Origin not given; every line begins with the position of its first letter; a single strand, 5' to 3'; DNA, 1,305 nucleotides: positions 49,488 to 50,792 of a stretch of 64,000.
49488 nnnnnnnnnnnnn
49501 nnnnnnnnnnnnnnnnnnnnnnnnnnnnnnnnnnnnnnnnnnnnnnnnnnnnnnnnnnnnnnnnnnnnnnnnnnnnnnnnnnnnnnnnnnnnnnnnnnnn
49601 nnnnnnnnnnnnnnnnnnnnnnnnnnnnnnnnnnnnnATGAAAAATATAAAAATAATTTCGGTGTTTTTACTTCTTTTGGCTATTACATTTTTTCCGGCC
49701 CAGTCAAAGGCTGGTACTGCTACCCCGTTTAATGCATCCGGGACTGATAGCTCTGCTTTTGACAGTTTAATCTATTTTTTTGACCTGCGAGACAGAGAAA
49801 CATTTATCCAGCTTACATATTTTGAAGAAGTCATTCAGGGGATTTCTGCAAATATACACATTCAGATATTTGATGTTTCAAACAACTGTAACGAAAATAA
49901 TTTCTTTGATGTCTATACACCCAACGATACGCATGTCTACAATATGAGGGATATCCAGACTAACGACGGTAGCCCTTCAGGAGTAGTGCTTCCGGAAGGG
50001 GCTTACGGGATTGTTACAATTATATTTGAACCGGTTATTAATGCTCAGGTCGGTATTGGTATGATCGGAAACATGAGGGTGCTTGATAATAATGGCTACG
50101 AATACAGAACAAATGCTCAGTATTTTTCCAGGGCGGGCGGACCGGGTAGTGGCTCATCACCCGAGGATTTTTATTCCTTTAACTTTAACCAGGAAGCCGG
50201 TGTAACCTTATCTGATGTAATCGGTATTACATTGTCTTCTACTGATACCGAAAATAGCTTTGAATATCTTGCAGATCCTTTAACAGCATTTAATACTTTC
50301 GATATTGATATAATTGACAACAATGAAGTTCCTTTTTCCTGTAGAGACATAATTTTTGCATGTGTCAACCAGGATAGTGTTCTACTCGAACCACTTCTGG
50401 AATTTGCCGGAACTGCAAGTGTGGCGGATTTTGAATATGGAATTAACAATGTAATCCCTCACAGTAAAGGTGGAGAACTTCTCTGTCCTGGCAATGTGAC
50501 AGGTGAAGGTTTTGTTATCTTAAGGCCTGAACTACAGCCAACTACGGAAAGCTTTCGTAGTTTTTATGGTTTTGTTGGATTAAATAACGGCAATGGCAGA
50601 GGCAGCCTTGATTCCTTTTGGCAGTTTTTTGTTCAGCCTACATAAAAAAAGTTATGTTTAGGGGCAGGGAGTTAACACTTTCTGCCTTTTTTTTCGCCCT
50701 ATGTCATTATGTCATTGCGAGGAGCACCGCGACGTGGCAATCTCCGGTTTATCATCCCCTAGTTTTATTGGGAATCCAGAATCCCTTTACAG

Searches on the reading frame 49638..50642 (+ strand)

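Call 8: search_protein_families(library=pfam, proteins=[window:49638-50642:+], max_evalue=1)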
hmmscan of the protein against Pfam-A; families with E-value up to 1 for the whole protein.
window:49638-50642:+ (335 aa): 1 family
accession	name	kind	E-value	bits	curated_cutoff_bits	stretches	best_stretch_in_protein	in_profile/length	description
PF01336.31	tRNA_anti-codon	-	0.24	11.8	27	1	45-64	17-36/75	OB-fold nucleic acid binding domain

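Call 41: search_protein_families(library=ncbifam, proteins=[window:49638-50642:+], max_evalue=0.1)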
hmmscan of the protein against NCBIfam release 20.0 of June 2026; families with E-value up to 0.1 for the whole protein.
window:49638-50642:+ (335 aa): 0 families

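Call 92: search_protein_families(library=padloc, proteins=[window:49638-50642:+], max_evalue=0.01)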
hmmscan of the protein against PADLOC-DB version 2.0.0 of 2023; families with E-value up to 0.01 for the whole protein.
window:49638-50642:+ (335 aa): 0 families
